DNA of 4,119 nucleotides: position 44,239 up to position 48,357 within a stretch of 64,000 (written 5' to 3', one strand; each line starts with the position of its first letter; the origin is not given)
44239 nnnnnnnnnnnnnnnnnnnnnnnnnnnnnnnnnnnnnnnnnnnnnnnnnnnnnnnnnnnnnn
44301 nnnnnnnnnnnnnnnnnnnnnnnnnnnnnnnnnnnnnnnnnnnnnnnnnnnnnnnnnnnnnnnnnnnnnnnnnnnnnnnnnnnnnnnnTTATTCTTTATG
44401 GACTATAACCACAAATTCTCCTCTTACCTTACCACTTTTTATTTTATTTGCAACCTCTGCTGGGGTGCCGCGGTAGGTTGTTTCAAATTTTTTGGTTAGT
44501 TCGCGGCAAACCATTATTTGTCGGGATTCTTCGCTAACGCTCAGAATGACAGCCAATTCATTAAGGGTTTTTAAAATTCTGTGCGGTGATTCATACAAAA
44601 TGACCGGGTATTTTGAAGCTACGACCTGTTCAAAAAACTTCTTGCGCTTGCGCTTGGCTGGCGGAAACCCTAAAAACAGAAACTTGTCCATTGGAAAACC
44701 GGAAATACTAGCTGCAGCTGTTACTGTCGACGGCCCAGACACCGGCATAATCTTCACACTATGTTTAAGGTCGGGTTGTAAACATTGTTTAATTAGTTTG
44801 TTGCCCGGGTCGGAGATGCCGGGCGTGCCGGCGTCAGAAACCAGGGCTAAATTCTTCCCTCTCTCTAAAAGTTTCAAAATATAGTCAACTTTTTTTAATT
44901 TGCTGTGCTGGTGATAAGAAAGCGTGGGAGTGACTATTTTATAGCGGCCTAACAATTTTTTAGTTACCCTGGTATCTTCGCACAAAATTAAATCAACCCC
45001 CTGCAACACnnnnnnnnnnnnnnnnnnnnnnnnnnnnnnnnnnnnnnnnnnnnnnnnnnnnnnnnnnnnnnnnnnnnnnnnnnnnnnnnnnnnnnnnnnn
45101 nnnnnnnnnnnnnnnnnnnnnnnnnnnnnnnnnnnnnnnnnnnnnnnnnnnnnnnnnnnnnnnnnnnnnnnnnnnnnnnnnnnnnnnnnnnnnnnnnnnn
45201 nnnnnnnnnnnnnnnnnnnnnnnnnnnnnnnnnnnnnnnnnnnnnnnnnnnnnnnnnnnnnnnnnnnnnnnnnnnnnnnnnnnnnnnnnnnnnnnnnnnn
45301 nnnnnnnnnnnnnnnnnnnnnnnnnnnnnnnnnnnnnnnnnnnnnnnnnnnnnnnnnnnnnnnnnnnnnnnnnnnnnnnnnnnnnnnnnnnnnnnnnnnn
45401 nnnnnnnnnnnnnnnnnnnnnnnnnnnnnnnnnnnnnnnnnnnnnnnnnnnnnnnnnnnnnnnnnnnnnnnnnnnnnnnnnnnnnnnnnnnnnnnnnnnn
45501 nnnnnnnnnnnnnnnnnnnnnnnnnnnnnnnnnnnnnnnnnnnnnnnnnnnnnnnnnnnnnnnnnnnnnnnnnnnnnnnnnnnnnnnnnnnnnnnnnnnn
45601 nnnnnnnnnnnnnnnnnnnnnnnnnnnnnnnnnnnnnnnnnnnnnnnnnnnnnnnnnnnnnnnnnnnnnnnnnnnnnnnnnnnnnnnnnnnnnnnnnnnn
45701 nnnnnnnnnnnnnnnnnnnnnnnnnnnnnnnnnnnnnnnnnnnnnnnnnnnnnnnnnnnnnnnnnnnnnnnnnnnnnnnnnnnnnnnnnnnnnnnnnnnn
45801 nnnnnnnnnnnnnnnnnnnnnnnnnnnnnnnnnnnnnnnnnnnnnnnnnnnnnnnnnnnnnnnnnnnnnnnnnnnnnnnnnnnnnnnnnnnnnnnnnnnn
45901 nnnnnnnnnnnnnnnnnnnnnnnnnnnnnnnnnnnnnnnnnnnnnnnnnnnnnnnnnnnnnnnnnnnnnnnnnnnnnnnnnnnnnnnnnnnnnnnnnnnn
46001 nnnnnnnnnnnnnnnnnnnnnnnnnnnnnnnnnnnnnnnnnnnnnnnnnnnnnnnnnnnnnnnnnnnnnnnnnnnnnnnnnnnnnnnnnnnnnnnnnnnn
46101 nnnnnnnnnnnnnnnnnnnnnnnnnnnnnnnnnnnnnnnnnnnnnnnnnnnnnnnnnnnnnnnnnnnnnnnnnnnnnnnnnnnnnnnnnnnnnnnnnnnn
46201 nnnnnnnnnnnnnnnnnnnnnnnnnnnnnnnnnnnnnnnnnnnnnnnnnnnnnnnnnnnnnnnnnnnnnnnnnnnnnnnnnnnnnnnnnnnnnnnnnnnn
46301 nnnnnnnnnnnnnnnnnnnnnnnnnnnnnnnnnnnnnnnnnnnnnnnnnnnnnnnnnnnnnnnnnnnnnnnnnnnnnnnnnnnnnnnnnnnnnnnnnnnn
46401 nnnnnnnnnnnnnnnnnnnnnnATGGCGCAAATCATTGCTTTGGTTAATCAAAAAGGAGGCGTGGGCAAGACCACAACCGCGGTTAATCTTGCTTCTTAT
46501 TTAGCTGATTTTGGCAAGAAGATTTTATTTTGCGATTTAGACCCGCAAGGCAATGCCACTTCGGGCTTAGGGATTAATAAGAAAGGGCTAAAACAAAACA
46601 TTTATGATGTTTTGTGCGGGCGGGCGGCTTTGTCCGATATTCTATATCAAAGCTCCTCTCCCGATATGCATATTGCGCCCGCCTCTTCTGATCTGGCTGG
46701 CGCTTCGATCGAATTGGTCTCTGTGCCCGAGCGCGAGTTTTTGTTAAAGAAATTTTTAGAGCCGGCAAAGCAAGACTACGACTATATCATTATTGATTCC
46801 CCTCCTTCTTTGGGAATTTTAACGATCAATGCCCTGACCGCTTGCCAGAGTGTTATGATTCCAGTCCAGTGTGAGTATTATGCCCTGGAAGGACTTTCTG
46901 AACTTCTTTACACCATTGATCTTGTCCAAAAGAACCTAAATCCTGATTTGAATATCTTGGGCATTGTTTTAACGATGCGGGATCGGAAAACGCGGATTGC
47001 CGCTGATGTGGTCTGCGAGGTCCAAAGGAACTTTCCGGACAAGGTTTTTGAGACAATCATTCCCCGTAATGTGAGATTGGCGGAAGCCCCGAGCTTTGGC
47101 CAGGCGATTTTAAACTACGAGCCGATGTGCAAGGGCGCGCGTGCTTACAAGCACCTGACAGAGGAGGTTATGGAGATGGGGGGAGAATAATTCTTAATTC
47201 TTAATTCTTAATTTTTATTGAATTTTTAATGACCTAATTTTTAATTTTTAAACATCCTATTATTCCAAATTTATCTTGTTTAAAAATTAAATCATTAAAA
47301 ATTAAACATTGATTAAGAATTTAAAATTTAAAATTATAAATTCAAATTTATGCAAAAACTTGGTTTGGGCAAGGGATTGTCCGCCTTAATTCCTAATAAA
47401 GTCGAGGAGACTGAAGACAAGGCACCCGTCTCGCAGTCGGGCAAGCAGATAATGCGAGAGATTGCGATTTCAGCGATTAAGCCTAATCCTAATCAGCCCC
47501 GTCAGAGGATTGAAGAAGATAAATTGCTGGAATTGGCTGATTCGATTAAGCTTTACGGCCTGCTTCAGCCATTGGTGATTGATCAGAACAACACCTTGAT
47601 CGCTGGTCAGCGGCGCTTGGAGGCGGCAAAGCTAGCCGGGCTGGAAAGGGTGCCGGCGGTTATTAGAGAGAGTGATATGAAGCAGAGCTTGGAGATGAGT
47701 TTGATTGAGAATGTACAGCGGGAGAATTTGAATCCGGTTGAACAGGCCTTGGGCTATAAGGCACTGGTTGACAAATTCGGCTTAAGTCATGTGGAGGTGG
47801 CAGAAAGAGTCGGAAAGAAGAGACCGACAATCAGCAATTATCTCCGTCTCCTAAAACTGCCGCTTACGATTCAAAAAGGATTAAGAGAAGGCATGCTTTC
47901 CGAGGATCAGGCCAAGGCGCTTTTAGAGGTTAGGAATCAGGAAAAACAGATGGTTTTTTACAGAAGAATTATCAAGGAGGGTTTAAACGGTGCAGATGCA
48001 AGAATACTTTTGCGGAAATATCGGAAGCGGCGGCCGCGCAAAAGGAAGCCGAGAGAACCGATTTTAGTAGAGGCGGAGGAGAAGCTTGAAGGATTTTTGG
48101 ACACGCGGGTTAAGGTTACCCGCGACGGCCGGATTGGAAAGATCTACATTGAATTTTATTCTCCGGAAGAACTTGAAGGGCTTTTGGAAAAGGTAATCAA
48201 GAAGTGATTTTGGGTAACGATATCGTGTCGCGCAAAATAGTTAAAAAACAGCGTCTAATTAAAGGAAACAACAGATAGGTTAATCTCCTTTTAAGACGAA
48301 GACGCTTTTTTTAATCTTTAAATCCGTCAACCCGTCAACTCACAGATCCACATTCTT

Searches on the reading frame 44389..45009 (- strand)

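Call 62: search_protein_families(library=pfam, proteins=[window:44389-45009:-], max_evalue=0.00001)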
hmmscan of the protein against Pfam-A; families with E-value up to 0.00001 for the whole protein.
window:44389-45009:- (206 aa): 1 family
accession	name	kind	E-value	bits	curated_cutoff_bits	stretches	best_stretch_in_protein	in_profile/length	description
PF00590.25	TP_methylase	-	6.7e-21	75.6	27.8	1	1-186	22-211/212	Tetrapyrrole (Corrin/Porphyrin) Methylases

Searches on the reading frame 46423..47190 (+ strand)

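Call 66: search_protein_families(library=pfam, proteins=[window:46423-47190:+], max_evalue=0.00001)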
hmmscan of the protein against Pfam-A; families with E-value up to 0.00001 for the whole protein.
window:46423-47190:+ (255 aa): 6 families
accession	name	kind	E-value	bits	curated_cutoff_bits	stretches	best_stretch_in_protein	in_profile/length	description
PF13614.12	AAA_31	-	8.1e-67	225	27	1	3-178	2-177/177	AAA domain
PF01656.29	CbiA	-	2.3e-26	92.6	25.4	1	5-227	1-123/125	CobQ/CobB/MinD/ParA nucleotide binding domain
PF00142.24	Fer4_NifH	-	8.6e-11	42.3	25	1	8-49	5-46/271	4Fe-4S iron sulfur cluster binding proteins, NifH/frxC family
PF10609.15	ParA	-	1.7e-10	41.2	27.1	1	2-139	3-132/246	NUBPL iron-transfer P-loop NTPase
PF09140.17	MipZ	-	3.3e-08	33.6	20.7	0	4-42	2-40/262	ATPase MipZ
PF02374.21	ArsA_ATPase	-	2e-07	31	24.3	0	7-44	5-42/305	Anion-transporting ATPase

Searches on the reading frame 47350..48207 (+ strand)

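Call 66: search_protein_families(library=pfam, proteins=[window:47350-48207:+], max_evalue=0.00001)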
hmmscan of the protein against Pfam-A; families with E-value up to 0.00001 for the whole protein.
window:47350-48207:+ (285 aa): 2 families
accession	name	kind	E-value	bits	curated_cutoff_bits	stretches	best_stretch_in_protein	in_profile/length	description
PF17762.8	HTH_ParB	-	1.8e-29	102.3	22.6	1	125-217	1-93/102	ParB HTH domain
PF02195.25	ParB_N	-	6.6e-25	87.4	26.3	1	35-123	3-95/95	ParB N-terminal domain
